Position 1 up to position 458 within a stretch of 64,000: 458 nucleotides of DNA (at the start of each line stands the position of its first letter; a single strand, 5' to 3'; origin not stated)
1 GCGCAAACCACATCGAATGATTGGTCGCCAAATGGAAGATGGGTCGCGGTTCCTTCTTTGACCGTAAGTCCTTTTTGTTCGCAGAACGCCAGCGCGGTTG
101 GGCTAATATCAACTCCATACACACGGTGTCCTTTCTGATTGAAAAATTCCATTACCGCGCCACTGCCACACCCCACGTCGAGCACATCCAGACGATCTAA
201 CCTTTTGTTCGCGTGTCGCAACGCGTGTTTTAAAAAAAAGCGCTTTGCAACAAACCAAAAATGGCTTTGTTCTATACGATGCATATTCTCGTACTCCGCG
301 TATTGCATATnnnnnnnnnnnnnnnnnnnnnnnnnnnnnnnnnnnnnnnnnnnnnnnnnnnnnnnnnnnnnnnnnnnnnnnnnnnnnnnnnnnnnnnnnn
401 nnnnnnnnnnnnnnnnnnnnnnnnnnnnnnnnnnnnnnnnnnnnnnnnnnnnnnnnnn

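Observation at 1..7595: Protein O-mannosylation-type module (SAM-MT, Dpm1-like GT2, O-antigen-ligase/TPR protein, GT39 Pmt) next to a Thr-rich secreted PG-binding protein that looks like its substrate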

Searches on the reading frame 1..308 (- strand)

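Call 6: search_protein_families(library=pfam, proteins=[window:1-308:-], max_evalue=0.01)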
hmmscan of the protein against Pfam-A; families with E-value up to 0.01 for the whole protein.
window:1-308:- (102 aa): 16 families
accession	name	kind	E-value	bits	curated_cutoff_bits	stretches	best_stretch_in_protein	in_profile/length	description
PF08241.18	Methyltransf_11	-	2.8e-15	57.1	21.2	1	43-102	1-65/95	Methyltransferase domain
PF13649.12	Methyltransf_25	-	1.9e-14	54.6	27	1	42-102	1-69/97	Methyltransferase domain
PF13847.12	Methyltransf_31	-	3.6e-10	40.1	27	1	40-101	5-78/145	Methyltransferase domain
PF07021.18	MetW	-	1.5e-08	35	21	1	41-101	16-79/193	Methionine biosynthesis protein MetW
PF08242.18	Methyltransf_12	-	1.8e-08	35.4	30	1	43-101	1-69/98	Methyltransferase domain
PF13489.12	Methyltransf_23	-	2.8e-07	30.8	27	1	30-74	14-58/164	Methyltransferase domain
PF05724.17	TPMT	-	8.6e-06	26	26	1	27-81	27-81/218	Thiopurine S-methyltransferase (TPMT)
PF01728.25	FtsJ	-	0.00083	19.8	24.1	1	36-84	24-70/181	FtsJ-like methyltransferase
PF05175.20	MTS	-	0.0012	19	23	1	36-79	30-74/170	Methyltransferase small domain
PF03291.22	mRNA_G-N7_MeTrfase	-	0.0015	18.2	26.6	1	20-79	43-103/315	mRNA (guanine-N(7))-methyltransferase domain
PF01209.24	Ubie_methyltran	-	0.003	17.4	20.1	1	32-101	41-120/233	ubiE/COQ5 methyltransferase family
PF09445.16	Methyltransf_15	-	0.0047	17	22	1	42-78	4-40/165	RNA cap guanine-N2 methyltransferase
PF08003.17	Methyltransf_9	-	0.0047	16.4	23.8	1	37-94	114-173/315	Protein of unknown function (DUF1698)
PF05401.17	NodS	-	0.0063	16.8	24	1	27-75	32-80/201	Nodulation protein S (NodS)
PF07757.19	AdoMet_MTase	-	0.0087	16.7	27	0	38-69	61-92/115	Predicted AdoMet-dependent methyltransferase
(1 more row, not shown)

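Call 7: search_protein_families(library=ncbifam, proteins=[window:1-308:-], max_evalue=0.01)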
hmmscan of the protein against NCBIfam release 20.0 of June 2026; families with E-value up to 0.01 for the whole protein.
window:1-308:- (102 aa): 44 families (the best 25 are shown)
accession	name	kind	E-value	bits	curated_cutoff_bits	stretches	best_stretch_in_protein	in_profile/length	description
NF045667.1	MTase_DVU1556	equivalog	4.1e-13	49.3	155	1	37-101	21-88/213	DVU_1556 family methyltransferase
TIGR01934.1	MenG_MenH_UbiE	subfamily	2.1e-09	37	158.35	1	27-101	29-110/223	ubiquinone/menaquinone biosynthesis methyltransferase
TIGR02081.1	metW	equivalog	3.6e-09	36.4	189.5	1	41-101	16-79/194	methionine biosynthesis protein MetW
NF043040.1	corrin_prot_MT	hypoth_equivalog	5.3e-09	35.8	180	1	38-82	41-85/216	corrinoid protein-associated methyltransferase CpaM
NF001244.0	PRK00216.1-5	equivalog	6e-09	35.5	216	1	27-101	38-122/236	bifunctional demethylmenaquinone methyltransferase/2-methoxy-6-polyprenyl-1,4-benzoquinol methylase UbiE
TIGR01983.1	UbiG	equivalog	1.9e-08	33.9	102.95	1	5-77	18-88/228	bifunctional 2-polyprenyl-6-hydroxyphenol methylase/3-demethylubiquinol 3-O-methyltransferase UbiG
NF001241.0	PRK00216.1-2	equivalog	4.6e-08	33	327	1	37-101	50-116/231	demethylmenaquinone methyltransferase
TIGR02072.1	BioC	equivalog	5.3e-08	33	184.95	1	34-101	31-101/244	malonyl-ACP O-methyltransferase BioC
NF045825.1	FAmtase_mtf2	equivalog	1.9e-07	30.6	400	1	37-101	57-127/248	fatty-acid O-methyltransferase Mtf2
NF011527.0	PRK14968.1-1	equivalog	2.5e-07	30.6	242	1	38-102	34-98/192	putative methyltransferase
NF041820.1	daptide_MTase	equivalog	1.6e-06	27.7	175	1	39-86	38-84/243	daptide-type RiPP biosynthesis methyltransferase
NF045823.1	PthPhpthDimycoMt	equivalog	1.9e-06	27.2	300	1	37-101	65-135/256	phthiotriol/phenolphthiotriol dimycocerosates methyltransferase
TIGR00537.1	hemK_rel_arch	hypoth_equivalog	2e-06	27.6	87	1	33-78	14-59/179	HemK2/MTQ2 family protein methyltransferase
TIGR02021.1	BchM-ChlM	equivalog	3.3e-06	26.7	158.9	1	36-79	51-95/218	magnesium protoporphyrin IX methyltransferase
TIGR03704.1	PrmC_rel_meth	equivalog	3.6e-06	26.6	248.8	1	12-84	57-133/251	putative protein N(5)-glutamine methyltransferase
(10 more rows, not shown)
